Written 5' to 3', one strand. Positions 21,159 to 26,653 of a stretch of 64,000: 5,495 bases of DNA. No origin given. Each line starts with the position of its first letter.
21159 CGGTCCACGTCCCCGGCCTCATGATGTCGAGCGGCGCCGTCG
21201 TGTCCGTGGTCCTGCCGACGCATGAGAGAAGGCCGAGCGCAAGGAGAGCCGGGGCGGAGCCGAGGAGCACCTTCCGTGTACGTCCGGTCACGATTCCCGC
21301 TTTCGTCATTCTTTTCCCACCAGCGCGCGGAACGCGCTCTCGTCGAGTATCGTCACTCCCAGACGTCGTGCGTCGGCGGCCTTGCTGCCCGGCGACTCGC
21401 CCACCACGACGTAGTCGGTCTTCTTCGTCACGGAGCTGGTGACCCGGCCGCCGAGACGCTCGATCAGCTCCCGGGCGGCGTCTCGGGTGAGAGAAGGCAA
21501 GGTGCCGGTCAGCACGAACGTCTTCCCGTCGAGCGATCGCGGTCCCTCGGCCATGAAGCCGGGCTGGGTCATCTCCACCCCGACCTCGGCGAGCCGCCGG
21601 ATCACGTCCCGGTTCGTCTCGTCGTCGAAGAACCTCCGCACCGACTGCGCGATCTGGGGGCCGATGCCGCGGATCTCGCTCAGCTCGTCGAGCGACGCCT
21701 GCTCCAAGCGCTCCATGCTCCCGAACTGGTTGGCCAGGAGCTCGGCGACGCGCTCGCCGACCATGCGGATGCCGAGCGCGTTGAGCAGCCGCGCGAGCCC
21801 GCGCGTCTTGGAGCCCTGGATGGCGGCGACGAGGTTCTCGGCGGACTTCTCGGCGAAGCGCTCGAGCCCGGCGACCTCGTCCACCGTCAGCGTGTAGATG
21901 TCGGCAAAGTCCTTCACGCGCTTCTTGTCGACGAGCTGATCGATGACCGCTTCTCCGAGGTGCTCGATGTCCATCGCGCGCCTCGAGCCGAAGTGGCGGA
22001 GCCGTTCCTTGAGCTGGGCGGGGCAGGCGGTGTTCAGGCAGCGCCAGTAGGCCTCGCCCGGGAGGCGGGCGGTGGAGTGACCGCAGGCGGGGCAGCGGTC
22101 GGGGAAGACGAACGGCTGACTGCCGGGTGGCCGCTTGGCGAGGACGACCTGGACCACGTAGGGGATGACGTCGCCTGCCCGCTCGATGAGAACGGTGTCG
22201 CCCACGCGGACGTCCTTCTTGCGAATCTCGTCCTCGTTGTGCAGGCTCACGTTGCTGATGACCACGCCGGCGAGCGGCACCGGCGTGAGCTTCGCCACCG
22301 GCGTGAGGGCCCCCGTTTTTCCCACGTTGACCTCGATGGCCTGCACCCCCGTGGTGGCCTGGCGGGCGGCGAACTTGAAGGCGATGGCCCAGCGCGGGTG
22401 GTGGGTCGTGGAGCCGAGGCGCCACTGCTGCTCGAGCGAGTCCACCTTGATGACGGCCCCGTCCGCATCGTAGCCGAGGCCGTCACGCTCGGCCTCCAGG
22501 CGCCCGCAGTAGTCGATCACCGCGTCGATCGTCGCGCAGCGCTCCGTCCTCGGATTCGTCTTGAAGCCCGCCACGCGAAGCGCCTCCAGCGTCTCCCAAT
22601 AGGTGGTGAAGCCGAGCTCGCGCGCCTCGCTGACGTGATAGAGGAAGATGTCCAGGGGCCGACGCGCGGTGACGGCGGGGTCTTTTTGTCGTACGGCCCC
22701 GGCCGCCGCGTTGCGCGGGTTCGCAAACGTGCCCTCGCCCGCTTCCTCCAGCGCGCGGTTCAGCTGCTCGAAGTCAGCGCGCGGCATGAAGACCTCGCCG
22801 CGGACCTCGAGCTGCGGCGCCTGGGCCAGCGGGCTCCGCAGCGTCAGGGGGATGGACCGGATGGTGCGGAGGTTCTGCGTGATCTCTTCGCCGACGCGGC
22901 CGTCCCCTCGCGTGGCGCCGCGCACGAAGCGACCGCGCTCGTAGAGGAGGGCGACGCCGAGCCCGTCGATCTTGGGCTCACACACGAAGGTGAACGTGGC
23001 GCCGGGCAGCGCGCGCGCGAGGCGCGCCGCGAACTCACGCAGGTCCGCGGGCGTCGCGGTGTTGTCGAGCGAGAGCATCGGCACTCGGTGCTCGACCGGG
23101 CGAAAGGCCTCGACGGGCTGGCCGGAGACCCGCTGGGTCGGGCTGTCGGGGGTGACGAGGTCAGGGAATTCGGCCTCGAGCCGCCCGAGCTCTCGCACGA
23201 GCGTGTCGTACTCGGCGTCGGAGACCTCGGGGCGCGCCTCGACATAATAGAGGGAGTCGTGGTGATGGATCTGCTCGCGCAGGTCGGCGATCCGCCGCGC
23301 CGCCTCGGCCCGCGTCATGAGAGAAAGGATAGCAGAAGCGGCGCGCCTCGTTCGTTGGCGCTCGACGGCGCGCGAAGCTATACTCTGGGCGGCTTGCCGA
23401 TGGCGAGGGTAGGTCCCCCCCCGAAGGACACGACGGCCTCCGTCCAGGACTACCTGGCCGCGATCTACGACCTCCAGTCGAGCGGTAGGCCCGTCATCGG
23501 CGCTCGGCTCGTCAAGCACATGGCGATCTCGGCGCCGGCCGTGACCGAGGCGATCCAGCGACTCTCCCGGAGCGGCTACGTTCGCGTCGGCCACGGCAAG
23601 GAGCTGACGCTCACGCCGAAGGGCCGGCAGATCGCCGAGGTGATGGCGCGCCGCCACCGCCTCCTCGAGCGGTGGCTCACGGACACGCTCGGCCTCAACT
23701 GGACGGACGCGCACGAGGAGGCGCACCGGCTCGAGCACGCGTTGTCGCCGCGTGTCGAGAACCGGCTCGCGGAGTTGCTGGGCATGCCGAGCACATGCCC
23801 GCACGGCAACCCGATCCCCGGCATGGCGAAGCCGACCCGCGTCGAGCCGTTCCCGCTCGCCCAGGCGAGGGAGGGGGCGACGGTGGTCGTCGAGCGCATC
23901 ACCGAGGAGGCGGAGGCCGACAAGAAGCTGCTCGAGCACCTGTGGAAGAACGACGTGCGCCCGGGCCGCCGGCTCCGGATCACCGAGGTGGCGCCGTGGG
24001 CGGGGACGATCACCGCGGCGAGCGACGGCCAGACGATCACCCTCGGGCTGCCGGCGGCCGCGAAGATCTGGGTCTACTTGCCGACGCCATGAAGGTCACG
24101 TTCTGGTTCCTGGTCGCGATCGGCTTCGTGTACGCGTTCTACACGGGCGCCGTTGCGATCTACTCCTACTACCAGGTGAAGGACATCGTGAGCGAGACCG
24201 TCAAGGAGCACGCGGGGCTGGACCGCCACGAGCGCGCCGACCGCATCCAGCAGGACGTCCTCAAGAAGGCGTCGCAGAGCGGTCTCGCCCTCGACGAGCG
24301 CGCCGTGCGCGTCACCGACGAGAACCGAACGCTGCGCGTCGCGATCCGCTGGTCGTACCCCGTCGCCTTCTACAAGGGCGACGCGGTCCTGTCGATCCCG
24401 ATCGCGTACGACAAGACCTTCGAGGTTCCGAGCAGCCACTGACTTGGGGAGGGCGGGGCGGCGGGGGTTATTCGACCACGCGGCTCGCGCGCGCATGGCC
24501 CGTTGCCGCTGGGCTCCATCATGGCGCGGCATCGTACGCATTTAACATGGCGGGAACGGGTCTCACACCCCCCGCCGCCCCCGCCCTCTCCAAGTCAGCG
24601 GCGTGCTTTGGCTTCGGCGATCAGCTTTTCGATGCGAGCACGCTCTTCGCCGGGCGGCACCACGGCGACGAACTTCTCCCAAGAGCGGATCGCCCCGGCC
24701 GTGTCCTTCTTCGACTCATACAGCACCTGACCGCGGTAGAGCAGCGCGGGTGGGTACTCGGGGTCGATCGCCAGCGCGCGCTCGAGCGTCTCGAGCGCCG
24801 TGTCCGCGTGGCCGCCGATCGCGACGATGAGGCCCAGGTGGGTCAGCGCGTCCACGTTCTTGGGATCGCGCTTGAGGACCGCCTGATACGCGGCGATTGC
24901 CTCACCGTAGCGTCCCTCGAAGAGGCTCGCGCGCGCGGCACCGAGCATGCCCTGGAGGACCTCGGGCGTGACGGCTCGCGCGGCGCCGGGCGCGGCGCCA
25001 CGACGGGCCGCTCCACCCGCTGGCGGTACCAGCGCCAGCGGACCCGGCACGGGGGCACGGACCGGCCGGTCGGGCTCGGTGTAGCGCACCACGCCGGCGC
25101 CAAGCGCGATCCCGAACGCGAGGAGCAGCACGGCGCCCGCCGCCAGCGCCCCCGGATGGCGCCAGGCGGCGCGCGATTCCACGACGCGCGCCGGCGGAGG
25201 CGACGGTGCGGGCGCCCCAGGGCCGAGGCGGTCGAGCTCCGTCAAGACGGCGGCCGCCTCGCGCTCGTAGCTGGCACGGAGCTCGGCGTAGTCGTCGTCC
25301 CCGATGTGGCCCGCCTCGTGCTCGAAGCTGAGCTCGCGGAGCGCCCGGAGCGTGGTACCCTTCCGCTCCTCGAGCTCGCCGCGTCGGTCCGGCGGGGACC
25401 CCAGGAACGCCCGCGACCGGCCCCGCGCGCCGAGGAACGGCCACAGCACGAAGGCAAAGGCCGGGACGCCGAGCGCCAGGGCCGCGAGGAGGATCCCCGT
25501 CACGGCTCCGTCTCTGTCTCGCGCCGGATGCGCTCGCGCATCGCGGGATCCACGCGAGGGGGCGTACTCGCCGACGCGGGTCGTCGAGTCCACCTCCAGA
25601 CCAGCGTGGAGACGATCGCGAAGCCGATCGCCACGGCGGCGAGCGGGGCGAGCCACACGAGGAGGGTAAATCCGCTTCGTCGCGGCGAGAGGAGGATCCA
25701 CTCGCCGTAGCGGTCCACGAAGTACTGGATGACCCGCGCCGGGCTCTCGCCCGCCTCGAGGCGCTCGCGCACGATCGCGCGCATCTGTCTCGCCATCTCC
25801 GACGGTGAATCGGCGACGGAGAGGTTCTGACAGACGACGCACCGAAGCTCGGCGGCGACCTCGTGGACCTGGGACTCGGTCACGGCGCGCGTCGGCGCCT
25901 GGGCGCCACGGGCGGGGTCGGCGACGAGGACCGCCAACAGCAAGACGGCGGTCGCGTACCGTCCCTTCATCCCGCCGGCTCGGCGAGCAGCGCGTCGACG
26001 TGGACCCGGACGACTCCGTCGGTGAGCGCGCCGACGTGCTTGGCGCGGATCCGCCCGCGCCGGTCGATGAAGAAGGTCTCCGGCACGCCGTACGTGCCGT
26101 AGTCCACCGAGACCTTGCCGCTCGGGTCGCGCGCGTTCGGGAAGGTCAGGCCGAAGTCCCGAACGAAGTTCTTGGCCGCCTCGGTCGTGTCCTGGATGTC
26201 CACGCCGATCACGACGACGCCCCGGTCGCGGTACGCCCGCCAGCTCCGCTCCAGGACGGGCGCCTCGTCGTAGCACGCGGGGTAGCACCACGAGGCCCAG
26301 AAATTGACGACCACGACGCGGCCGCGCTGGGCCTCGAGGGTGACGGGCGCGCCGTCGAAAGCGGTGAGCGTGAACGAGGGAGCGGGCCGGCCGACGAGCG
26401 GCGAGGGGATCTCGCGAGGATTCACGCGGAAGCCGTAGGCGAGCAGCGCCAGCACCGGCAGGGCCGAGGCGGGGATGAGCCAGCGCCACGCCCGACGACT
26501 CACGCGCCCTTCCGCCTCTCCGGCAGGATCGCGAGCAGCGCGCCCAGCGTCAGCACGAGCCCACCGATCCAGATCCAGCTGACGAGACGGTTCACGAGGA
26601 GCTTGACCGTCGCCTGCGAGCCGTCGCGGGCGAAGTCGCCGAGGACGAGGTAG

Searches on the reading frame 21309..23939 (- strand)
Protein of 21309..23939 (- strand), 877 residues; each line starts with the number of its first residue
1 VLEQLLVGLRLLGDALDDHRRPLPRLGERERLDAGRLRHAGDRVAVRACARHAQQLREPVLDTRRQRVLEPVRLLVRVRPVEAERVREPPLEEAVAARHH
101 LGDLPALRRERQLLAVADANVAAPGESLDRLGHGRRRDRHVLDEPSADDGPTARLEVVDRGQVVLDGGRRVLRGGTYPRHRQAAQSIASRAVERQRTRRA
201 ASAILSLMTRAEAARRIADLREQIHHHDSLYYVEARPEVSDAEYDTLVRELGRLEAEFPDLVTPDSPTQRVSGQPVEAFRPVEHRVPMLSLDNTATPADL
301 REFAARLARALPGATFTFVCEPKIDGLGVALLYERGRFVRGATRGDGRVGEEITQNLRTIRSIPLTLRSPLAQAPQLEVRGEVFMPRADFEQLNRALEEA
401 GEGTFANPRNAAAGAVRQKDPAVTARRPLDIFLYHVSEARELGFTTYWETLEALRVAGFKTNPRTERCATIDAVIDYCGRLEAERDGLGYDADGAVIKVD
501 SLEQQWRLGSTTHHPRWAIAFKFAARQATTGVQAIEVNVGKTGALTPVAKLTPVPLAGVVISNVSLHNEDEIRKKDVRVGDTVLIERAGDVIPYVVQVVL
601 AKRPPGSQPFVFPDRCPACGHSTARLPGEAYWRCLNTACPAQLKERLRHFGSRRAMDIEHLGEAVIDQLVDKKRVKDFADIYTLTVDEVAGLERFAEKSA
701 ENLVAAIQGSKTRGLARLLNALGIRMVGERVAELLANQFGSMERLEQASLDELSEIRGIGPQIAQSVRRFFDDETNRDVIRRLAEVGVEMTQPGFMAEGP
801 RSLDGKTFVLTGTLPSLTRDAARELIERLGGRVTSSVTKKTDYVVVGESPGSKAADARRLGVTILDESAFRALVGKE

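Call 42: search_protein_families(library=pfam, proteins=[window:21309-23939:-], max_evalue=0.00001)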
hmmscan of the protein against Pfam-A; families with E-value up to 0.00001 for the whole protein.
window:21309-23939:- (877 aa): 7 families
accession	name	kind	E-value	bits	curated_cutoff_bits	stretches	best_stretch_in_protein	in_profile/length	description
PF01653.23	DNA_ligase_aden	-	1.1e-90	304.1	27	1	278-525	3-252/253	NAD-dependent DNA ligase adenylation domain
PF03120.22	DNA_ligase_OB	-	1.1e-31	108.9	32.9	1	529-605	1-77/79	NAD-dependent DNA ligase OB-fold domain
PF12826.13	HHH_2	-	1.4e-25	89.6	27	1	717-780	1-64/64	Helix-hairpin-helix motif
PF00533.33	BRCT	-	8.6e-15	55.2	21.3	1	803-872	6-76/78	BRCA1 C Terminus (BRCT) domain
PF14520.12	HHH_5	-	1.3e-10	42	27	1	722-768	5-52/57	Helix-hairpin-helix domain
PF03119.21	DNA_ligase_ZBD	-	5.7e-09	36.1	25.8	1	615-641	1-27/27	NAD-dependent DNA ligase C4 zinc finger domain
PF22745.1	Nlig-Ia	-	1.5e-07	32.4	27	1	214-263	3-52/92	DNA ligase-like, N-terminal NAD+-binding domain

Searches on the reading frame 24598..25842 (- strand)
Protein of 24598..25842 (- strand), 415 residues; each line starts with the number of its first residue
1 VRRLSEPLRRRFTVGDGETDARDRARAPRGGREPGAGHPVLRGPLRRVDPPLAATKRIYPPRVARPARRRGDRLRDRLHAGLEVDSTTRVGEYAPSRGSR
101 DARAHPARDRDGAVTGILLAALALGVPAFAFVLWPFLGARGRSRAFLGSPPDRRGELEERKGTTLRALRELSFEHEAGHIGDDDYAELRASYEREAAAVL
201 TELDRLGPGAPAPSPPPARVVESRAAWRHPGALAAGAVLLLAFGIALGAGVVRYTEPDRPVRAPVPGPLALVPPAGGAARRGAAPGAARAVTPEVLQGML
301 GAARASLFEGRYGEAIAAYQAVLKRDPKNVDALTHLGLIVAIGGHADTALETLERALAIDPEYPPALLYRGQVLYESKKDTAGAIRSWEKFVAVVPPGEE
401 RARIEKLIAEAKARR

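Call 45: search_protein_families(library=pfam, proteins=[window:24598-25842:-], max_evalue=0.00001)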
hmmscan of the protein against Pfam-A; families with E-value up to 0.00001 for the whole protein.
window:24598-25842:- (415 aa): 10 families
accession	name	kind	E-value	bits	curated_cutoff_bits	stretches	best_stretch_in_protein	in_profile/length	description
PF13414.12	TPR_11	-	6.5e-14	51.8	26.8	1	310-339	8-37/42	TPR repeat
PF13432.12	TPR_16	-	7.5e-12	45.9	32.7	1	301-364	2-65/65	Tetratricopeptide repeat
PF14559.12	TPR_19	-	7.6e-10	39.4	25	0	309-336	4-31/68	Tetratricopeptide repeat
PF07719.23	TPR_2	-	3.1e-09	36.7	27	0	303-329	8-34/34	Tetratricopeptide repeat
PF13428.12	TPR_14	-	9.2e-08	32.5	23.5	0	300-337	5-42/44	Tetratricopeptide repeat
PF13431.12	TPR_17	-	1.8e-07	31.4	24.4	0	318-350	1-33/34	Tetratricopeptide repeat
PF00515.34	TPR_1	-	2.7e-07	30.5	27.8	0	310-329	15-34/34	Tetratricopeptide repeat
PF13174.12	TPR_6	-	6e-07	30.2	26.3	0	299-328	3-32/33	Tetratricopeptide repeat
PF13371.12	TPR_9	-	7.8e-07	29.5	35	0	345-408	10-72/73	Tetratricopeptide repeat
PF13181.12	TPR_8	-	4.7e-06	26.8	25.7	0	303-329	8-34/34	Tetratricopeptide repeat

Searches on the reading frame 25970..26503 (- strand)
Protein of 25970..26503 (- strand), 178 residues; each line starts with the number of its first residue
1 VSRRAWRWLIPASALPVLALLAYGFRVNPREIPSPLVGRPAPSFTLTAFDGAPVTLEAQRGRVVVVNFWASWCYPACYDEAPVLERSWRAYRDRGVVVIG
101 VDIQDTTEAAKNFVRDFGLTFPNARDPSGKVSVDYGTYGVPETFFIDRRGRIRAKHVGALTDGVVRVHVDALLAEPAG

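Call 42: search_protein_families(library=pfam, proteins=[window:25970-26503:-], max_evalue=0.00001)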
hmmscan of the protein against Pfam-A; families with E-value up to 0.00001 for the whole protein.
window:25970-26503:- (178 aa): 4 families
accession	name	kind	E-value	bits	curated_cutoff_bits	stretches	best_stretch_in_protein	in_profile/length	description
PF00578.27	AhpC-TSA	-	5.4e-27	94.6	26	1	37-154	1-123/124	AhpC/TSA family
PF08534.16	Redoxin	-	1.8e-23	83.4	26.6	1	37-161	2-137/148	Redoxin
PF13905.12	Thioredoxin_8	-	2.3e-08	34.7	27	1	61-152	1-94/94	Thioredoxin-like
PF00085.26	Thioredoxin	-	3.9e-07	30.5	23.5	1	61-113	18-68/103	Thioredoxin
